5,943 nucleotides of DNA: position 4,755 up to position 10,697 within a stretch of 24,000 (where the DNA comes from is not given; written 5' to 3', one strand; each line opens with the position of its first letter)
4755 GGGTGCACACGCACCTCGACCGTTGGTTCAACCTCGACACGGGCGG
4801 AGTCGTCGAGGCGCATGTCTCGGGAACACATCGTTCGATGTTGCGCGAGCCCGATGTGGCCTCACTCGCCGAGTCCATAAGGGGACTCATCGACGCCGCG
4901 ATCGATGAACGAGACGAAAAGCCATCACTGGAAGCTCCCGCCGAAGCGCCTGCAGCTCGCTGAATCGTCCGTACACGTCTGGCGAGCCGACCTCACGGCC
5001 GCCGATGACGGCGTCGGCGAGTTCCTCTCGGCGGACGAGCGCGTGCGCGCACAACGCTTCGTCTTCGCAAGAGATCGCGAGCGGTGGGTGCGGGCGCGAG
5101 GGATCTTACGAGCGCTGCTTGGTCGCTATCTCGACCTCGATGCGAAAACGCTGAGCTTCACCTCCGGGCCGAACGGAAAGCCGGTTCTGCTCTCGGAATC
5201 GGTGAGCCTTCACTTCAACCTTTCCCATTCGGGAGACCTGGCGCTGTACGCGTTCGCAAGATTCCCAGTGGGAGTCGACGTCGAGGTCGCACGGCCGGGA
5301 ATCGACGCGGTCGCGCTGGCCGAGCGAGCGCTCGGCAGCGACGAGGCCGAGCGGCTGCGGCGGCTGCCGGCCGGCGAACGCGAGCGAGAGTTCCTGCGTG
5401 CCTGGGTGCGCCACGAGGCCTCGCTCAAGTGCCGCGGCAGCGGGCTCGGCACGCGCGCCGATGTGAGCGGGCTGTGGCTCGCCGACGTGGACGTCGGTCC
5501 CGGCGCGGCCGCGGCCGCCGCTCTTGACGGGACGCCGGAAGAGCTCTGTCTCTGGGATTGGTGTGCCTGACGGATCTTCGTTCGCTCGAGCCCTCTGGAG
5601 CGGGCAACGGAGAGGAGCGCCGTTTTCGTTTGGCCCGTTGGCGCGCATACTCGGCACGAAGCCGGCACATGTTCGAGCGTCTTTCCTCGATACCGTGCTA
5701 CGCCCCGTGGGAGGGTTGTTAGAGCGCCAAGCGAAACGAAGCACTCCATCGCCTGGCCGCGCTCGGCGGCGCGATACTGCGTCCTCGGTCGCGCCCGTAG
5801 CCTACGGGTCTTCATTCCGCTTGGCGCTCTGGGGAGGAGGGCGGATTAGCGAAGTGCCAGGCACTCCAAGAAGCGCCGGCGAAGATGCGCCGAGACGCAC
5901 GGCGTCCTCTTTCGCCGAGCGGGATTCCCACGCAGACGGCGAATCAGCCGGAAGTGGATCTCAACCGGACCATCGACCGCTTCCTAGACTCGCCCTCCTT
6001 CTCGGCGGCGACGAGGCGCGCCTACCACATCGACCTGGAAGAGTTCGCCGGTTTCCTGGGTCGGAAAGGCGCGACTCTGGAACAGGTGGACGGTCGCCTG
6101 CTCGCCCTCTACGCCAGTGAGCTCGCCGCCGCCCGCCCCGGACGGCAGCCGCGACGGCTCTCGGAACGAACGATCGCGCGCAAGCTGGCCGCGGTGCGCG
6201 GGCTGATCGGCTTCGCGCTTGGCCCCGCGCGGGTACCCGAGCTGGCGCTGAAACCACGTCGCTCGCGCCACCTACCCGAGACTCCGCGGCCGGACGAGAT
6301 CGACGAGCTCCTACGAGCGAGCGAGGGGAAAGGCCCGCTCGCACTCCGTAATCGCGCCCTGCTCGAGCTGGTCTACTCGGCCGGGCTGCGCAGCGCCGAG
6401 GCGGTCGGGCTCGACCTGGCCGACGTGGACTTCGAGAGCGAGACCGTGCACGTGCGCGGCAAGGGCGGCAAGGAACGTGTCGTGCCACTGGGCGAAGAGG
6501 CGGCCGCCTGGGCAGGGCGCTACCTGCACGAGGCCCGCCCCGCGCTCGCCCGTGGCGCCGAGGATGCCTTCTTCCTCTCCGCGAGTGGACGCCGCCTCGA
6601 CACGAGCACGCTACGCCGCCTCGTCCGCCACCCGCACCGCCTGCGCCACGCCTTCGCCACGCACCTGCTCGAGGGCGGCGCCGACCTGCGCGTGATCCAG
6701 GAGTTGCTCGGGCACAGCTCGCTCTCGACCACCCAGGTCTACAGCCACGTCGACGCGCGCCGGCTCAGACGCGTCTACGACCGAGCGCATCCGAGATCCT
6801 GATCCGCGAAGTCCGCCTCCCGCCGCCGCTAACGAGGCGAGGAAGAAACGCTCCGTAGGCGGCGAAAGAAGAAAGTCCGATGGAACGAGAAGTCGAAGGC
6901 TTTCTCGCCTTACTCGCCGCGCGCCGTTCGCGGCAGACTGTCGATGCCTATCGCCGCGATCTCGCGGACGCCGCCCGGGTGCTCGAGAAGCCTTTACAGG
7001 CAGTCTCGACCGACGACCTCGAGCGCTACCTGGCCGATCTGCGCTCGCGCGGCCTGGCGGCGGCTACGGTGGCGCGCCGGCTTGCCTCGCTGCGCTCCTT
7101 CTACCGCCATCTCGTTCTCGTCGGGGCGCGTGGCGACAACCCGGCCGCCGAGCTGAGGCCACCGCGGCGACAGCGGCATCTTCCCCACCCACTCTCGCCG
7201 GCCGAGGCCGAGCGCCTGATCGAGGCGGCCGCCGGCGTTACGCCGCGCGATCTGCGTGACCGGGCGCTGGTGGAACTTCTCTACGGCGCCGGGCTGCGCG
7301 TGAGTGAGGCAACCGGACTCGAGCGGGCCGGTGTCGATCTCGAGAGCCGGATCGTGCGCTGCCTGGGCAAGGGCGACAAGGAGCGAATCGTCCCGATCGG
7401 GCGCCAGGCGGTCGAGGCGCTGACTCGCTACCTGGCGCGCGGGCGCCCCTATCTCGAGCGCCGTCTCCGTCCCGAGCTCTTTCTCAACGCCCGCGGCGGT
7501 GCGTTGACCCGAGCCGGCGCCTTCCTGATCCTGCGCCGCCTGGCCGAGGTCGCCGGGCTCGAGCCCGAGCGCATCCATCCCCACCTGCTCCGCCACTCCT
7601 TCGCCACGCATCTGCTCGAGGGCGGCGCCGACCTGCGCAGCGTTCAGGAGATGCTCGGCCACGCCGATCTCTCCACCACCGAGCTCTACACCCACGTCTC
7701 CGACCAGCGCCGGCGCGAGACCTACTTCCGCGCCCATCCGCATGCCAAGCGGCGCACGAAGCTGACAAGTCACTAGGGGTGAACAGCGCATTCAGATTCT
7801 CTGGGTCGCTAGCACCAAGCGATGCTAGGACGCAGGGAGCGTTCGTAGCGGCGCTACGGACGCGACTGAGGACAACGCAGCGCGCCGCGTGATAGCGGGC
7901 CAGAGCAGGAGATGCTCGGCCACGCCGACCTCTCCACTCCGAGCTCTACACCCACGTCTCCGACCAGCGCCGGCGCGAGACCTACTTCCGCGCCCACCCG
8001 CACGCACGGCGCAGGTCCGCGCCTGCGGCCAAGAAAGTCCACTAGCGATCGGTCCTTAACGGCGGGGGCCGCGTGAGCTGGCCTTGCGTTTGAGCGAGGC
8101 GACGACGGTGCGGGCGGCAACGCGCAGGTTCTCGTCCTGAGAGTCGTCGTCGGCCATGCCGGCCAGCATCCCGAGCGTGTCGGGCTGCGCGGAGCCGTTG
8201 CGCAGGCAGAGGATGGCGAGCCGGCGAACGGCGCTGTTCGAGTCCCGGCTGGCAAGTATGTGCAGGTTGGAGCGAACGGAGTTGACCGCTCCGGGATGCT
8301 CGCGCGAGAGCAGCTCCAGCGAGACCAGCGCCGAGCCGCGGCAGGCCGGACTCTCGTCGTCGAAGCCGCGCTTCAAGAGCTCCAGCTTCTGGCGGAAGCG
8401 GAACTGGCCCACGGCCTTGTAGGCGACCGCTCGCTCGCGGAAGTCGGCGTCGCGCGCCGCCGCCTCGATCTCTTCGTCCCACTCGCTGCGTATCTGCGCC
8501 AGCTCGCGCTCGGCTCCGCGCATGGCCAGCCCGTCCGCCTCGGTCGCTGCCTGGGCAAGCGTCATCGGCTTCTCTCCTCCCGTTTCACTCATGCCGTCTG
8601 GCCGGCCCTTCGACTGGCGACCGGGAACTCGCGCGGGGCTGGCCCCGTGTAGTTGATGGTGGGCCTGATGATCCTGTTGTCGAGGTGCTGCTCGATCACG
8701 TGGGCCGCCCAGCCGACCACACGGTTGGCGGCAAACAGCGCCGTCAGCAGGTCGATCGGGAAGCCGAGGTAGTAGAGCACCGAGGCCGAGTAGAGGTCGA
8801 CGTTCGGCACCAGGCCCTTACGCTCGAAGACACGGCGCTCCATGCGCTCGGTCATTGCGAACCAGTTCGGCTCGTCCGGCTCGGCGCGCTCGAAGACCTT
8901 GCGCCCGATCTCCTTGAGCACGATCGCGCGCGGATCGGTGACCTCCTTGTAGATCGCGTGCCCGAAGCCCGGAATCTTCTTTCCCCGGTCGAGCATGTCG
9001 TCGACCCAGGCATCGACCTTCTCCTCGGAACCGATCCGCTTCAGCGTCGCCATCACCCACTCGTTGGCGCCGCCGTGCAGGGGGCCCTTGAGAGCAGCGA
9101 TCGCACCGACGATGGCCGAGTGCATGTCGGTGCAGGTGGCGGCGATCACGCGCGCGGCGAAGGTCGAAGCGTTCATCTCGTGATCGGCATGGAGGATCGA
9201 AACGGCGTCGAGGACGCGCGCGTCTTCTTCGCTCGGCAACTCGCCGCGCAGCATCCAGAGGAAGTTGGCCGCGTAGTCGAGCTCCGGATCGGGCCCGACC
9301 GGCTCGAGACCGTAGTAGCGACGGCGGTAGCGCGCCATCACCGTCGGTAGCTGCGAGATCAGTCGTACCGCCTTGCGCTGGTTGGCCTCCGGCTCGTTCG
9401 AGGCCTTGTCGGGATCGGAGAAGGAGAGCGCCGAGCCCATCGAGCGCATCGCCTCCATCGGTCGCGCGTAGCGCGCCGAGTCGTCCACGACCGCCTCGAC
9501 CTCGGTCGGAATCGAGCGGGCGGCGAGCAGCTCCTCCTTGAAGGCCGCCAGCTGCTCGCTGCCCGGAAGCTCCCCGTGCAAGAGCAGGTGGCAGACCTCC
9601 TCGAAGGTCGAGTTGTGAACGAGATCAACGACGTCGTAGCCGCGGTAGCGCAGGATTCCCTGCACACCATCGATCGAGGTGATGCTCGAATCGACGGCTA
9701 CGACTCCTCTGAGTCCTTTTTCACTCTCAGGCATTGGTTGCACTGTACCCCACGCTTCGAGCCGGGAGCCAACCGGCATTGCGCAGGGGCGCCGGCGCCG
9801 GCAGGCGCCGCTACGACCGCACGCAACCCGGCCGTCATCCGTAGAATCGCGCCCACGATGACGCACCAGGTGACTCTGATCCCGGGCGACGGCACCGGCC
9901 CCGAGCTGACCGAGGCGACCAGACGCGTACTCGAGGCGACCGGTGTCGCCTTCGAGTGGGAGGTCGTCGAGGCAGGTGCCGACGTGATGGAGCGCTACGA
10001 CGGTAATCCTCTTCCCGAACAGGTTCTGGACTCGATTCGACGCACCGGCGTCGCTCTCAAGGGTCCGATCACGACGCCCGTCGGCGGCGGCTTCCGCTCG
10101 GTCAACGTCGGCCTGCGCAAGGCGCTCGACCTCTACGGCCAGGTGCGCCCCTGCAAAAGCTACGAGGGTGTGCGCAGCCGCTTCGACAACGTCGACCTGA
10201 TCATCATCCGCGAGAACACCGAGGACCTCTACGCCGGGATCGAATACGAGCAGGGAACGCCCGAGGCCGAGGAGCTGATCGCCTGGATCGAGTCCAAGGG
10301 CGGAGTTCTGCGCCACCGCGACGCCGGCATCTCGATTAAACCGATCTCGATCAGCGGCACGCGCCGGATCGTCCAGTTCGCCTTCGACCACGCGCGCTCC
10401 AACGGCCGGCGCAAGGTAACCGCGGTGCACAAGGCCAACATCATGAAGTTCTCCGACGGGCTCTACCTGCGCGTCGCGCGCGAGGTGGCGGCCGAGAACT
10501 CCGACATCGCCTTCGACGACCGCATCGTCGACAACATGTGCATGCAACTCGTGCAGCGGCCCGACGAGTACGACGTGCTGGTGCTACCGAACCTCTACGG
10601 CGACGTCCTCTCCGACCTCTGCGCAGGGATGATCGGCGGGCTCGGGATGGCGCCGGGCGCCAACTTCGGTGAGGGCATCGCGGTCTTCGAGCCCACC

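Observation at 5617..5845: Unclassified modular, hairpin-rich intergenic element with at least 4 copies in 24 kb; stems conserved while loops vary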

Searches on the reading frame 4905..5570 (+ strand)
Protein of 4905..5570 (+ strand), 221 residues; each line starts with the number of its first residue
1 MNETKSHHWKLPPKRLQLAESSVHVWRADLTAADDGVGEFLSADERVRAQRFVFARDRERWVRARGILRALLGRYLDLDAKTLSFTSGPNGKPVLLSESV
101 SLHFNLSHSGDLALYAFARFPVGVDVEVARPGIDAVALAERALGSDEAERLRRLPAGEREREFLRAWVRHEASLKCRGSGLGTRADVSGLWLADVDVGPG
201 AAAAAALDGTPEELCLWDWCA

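Call 7: search_protein_families(library=pfam, proteins=[window:4905-5570:+])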
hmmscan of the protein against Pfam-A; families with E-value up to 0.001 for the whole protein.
window:4905-5570:+ (221 aa): 2 families
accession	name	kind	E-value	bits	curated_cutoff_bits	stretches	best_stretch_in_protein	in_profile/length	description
PF22624.1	AASDHPPT_N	-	1.1e-11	45.3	27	1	39-116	15-96/100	4'-phosphopantetheinyl transferase, N-terminal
PF01648.25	ACPS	-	3.3e-10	40.4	25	1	121-189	1-73/111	4'-phosphopantetheinyl transferase superfamily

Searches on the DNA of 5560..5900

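Call 18: search_rna_families(source=window, start=5560, end=5900, threshold=evalue, max_evalue=10)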
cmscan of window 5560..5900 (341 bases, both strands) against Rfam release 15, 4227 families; matches with E-value up to 10: 3.
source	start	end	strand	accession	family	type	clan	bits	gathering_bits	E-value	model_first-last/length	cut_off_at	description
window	5726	5757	-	RF03946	mir-3132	Gene; miRNA;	-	14.9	84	8.9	23-54/75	no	mir-3132 microRNA precursor family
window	5600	5716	-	RF02647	Cis52_sRNA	Gene; sRNA;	-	12.9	56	3.3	1-179/179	no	Ruegeria cis52 sRNA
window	5654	5719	+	RF00223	IRES_Bip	Cis-reg; IRES;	-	6.4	40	6.5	15-189/263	no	bip internal ribosome entry site (IRES)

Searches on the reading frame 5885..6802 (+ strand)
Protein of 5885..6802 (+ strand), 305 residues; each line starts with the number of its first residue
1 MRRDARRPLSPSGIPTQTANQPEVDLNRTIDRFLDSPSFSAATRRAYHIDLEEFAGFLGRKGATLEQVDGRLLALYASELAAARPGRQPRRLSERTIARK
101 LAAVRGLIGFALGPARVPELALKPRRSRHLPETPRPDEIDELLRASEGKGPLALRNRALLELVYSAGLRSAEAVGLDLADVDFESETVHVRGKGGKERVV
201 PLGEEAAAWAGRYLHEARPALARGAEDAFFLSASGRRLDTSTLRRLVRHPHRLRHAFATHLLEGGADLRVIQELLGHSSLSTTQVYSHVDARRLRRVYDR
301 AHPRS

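Call 7: search_protein_families(library=pfam, proteins=[window:5885-6802:+])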
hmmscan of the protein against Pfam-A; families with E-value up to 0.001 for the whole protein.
window:5885-6802:+ (305 aa): 2 families
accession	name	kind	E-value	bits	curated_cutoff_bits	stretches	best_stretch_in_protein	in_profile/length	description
PF00589.27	Phage_integrase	-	5.5e-41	140.6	27.1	1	135-291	4-170/172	Phage integrase family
PF02899.23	Phage_int_SAM_1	-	4.2e-10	40.2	22.3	1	38-111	13-79/83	Phage integrase, N-terminal SAM-like domain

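Call 65: find_encoding_contigs(protein=window:5885-6802:+, flank=2500, max_places=10)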
Protein window:5885-6802:+ (305 aa): 2 contigs read that carry it; 1 place shown.
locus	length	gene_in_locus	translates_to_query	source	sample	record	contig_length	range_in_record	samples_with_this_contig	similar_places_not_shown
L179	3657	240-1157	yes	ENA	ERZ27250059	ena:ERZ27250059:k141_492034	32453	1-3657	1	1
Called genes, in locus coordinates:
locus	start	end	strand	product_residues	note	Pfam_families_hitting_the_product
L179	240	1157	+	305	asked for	PF02899:Phage_int_SAM_1, PF00589:Phage_integrase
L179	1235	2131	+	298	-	PF02899:Phage_int_SAM_1, PF13495:Phage_int_SAM_4, PF00589:Phage_integrase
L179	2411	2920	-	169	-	PF13646:HEAT_2 (faint)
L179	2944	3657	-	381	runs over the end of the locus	PF00285:Citrate_synt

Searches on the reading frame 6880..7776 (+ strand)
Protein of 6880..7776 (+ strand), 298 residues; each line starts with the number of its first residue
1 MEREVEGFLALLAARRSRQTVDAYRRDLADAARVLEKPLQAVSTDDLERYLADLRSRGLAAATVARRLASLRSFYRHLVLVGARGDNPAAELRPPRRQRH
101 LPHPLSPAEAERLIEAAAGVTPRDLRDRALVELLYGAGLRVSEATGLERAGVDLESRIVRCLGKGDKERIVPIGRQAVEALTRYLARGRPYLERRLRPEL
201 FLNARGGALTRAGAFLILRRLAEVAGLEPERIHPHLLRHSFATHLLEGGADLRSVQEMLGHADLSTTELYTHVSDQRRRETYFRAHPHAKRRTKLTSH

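Call 7: search_protein_families(library=pfam, proteins=[window:6880-7776:+])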
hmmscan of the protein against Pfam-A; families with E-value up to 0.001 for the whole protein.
window:6880-7776:+ (298 aa): 3 families
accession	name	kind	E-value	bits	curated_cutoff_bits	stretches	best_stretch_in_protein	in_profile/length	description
PF00589.27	Phage_integrase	-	3.7e-45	154.2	27.1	1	105-276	3-171/172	Phage integrase family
PF02899.23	Phage_int_SAM_1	-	1.7e-16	60.7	22.3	1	6-79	2-80/83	Phage integrase, N-terminal SAM-like domain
PF13495.12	Phage_int_SAM_4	-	1.4e-08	35.4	27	1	12-79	10-79/85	Phage integrase, N-terminal SAM-like domain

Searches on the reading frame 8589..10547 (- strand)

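Call 7: search_protein_families(library=pfam, proteins=[window:8589-10547:-])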
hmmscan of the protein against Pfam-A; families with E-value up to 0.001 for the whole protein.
window:8589-10547:- (652 aa): 1 family
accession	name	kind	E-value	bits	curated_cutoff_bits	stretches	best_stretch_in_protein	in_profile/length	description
PF00285.26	Citrate_synt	-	9.6e-126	420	27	1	278-630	1-357/357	Citrate synthase, C-terminal domain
